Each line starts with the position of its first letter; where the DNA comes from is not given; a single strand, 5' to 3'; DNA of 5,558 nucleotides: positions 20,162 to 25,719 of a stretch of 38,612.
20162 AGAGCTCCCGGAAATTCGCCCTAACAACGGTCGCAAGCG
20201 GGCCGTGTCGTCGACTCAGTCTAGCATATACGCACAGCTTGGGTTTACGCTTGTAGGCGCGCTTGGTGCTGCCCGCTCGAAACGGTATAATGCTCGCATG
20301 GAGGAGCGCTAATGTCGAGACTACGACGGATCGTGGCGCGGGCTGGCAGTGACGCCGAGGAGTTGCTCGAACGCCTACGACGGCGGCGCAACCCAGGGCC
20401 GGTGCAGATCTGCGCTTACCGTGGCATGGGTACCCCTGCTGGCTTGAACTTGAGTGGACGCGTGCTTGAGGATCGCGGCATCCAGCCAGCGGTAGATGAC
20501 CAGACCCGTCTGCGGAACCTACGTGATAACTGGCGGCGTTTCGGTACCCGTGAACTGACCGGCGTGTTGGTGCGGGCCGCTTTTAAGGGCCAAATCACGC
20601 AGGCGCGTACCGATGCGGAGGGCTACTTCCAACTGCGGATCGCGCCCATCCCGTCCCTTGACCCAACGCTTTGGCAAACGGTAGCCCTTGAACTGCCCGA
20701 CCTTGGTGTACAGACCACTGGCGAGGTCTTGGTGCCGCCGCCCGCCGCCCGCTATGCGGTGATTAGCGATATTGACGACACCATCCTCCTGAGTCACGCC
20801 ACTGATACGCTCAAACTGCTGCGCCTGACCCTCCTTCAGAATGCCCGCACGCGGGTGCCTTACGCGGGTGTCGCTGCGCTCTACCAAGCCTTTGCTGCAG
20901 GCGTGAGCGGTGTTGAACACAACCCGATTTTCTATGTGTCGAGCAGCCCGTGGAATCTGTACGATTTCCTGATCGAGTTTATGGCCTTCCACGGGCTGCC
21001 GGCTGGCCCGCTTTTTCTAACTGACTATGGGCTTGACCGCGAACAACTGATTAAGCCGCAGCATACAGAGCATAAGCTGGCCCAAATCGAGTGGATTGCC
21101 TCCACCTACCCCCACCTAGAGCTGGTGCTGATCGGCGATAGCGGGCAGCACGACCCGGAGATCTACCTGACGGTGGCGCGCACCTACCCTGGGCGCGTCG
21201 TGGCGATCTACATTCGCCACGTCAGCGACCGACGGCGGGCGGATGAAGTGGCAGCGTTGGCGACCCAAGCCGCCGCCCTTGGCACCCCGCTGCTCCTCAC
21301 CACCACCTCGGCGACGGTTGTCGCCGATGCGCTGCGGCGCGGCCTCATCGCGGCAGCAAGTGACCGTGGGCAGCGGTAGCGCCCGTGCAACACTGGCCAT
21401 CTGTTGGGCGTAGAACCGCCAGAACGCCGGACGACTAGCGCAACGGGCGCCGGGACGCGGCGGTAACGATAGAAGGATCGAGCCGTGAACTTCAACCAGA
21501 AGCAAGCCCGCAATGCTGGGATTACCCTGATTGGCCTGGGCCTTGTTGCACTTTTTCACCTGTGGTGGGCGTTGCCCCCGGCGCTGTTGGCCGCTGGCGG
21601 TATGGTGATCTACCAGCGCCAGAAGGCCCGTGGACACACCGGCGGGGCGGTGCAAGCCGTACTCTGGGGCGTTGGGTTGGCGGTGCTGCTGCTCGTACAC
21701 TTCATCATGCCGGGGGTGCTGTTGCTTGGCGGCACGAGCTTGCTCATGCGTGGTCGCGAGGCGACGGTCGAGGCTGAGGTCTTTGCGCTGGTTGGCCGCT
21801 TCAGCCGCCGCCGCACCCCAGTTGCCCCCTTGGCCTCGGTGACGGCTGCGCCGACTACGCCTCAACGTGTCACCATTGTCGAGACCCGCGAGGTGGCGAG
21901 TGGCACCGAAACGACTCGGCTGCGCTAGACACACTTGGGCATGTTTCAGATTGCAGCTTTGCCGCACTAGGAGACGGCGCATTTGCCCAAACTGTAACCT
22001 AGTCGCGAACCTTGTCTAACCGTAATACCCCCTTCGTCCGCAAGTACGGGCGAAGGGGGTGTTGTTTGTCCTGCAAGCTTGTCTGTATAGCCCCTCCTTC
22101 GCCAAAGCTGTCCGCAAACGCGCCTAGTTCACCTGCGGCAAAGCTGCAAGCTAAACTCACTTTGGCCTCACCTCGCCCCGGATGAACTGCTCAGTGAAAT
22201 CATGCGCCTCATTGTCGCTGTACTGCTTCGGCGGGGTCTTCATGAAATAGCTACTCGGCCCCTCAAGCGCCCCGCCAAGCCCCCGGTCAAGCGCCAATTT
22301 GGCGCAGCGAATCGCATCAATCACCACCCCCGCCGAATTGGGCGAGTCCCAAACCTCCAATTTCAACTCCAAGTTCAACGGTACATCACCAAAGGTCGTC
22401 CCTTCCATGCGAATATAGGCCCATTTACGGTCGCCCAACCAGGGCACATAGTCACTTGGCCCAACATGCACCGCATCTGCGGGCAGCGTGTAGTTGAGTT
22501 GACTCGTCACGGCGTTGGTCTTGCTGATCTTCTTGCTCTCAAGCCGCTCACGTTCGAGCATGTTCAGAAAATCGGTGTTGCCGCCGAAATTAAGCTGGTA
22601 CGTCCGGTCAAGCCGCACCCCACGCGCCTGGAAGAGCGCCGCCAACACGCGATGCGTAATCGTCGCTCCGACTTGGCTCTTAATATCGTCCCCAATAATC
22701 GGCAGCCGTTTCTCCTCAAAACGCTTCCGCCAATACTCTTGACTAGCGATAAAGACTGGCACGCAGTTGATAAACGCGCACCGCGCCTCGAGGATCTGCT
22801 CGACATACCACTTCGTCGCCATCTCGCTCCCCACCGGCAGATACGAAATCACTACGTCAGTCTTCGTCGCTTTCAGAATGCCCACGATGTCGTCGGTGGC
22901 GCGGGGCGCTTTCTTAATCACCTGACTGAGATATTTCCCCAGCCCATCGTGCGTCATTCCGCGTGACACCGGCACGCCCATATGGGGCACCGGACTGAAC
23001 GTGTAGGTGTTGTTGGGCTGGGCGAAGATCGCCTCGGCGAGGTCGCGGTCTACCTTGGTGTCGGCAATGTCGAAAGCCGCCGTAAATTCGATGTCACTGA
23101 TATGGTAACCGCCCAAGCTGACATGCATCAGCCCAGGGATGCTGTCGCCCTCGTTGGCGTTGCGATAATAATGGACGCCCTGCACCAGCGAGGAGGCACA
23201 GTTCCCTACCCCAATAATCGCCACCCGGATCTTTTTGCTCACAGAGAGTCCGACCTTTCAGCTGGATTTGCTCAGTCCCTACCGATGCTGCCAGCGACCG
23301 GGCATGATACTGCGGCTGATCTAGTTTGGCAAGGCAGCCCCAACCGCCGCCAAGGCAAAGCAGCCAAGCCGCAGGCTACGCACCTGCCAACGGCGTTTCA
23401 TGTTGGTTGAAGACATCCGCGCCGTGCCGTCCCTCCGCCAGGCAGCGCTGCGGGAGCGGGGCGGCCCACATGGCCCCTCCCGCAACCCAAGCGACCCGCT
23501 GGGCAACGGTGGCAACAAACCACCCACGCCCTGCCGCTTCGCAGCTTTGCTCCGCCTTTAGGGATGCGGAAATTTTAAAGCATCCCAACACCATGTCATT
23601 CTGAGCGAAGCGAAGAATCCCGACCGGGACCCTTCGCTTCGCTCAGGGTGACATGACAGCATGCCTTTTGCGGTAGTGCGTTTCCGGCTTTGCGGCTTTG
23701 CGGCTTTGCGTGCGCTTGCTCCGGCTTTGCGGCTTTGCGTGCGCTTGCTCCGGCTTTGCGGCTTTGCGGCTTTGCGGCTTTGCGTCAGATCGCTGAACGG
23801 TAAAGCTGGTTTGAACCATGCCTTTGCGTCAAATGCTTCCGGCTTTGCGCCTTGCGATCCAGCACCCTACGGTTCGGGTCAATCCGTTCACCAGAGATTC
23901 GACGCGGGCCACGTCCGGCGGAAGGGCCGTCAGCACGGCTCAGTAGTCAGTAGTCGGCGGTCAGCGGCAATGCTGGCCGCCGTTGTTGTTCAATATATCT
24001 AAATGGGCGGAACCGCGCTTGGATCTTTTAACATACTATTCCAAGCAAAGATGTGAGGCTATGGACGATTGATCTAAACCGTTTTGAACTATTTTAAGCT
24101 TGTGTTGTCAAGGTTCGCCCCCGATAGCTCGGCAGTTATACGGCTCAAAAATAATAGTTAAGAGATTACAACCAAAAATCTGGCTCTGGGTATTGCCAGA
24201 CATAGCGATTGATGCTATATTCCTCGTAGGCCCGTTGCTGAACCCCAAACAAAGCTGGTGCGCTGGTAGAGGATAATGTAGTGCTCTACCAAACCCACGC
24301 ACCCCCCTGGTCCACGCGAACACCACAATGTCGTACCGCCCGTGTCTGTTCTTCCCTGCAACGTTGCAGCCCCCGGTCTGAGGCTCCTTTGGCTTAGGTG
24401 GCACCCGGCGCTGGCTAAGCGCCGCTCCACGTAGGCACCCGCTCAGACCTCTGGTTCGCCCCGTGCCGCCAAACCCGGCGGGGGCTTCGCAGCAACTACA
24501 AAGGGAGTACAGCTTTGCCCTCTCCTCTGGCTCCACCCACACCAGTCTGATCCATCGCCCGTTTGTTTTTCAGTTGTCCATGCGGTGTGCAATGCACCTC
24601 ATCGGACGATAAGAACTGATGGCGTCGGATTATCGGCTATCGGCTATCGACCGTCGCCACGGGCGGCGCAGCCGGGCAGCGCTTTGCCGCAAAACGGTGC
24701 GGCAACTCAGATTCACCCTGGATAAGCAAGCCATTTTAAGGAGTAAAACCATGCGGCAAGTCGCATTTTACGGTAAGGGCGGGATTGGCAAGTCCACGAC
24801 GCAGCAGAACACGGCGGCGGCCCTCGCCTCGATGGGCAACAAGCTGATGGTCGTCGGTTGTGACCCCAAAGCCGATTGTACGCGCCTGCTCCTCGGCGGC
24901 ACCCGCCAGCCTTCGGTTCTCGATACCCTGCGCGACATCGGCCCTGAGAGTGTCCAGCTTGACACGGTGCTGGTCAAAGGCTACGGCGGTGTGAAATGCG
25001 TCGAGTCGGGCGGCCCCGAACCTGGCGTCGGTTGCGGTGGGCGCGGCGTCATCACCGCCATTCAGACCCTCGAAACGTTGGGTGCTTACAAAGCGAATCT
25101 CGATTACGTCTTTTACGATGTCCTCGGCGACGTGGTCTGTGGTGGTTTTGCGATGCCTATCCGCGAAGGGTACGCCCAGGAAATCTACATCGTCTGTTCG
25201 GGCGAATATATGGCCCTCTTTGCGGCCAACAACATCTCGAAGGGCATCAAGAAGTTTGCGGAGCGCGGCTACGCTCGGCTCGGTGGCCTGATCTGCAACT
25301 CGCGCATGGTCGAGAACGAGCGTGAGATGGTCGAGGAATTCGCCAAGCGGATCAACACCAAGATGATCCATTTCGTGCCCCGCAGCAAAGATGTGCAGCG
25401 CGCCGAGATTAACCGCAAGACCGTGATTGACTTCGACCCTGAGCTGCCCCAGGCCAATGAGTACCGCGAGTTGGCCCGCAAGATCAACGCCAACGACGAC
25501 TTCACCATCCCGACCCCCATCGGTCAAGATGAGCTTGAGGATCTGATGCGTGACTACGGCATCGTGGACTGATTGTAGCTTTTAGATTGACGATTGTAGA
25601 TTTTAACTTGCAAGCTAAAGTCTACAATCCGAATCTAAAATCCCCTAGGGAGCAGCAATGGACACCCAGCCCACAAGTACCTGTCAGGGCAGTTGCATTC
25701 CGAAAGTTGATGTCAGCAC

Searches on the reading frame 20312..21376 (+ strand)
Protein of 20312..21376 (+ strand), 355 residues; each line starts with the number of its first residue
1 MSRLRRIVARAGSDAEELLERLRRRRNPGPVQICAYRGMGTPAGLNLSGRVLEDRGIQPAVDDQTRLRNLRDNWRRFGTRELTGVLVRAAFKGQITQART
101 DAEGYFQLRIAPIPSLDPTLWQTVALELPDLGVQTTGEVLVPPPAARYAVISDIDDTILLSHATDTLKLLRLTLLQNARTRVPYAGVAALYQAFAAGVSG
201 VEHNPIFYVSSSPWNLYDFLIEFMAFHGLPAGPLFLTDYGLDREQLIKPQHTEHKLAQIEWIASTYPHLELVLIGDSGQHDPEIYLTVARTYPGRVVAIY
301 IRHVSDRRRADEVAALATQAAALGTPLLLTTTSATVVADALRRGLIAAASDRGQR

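Call 66: search_protein_families(library=pfam, proteins=[window:20312-21376:+], max_evalue=0.00001)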
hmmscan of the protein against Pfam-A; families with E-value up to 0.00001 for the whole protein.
window:20312-21376:+ (355 aa): 1 family
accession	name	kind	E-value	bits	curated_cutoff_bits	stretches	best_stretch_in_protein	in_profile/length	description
PF09949.15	APP1_cat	-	4e-50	170.2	27.1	1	149-303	2-154/154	Phosphatidate phosphatase APP1, catalytic domain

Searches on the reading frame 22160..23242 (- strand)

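Call 66: search_protein_families(library=pfam, proteins=[window:22160-23242:-], max_evalue=0.00001)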
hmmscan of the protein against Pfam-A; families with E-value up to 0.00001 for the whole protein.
window:22160-23242:- (361 aa): 1 family
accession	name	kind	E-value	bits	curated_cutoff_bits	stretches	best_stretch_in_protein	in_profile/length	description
PF01658.22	Inos-1-P_synth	-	1.9e-38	131.4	27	1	192-300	1-107/107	Myo-inositol-1-phosphate synthase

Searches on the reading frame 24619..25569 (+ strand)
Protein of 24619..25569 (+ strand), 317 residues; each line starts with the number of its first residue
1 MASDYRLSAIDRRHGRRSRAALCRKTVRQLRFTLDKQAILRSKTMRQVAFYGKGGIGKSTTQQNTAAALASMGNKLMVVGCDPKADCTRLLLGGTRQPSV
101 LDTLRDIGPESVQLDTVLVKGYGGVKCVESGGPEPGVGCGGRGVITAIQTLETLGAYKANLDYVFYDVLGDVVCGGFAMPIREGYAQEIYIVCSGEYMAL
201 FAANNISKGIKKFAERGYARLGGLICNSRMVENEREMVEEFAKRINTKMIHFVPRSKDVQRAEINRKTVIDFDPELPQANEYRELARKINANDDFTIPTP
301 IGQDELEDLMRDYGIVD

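Call 66: search_protein_families(library=pfam, proteins=[window:24619-25569:+], max_evalue=0.00001)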
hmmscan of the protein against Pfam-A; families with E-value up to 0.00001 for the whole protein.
window:24619-25569:+ (317 aa): 5 families
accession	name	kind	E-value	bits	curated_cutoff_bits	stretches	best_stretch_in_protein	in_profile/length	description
PF00142.24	Fer4_NifH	-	1.5e-122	408.8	25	1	46-315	1-270/271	4Fe-4S iron sulfur cluster binding proteins, NifH/frxC family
PF01656.29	CbiA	-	1.2e-09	38.6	25.4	1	50-268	4-124/125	CobQ/CobB/MinD/ParA nucleotide binding domain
PF13614.12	AAA_31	-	8.7e-08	32.7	27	1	52-91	9-48/177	AAA domain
PF10609.15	ParA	-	5.8e-07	29.6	27.1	0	51-82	10-41/246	NUBPL iron-transfer P-loop NTPase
PF02374.21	ArsA_ATPase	-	2.8e-06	27.2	24.3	1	45-83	1-39/305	Anion-transporting ATPase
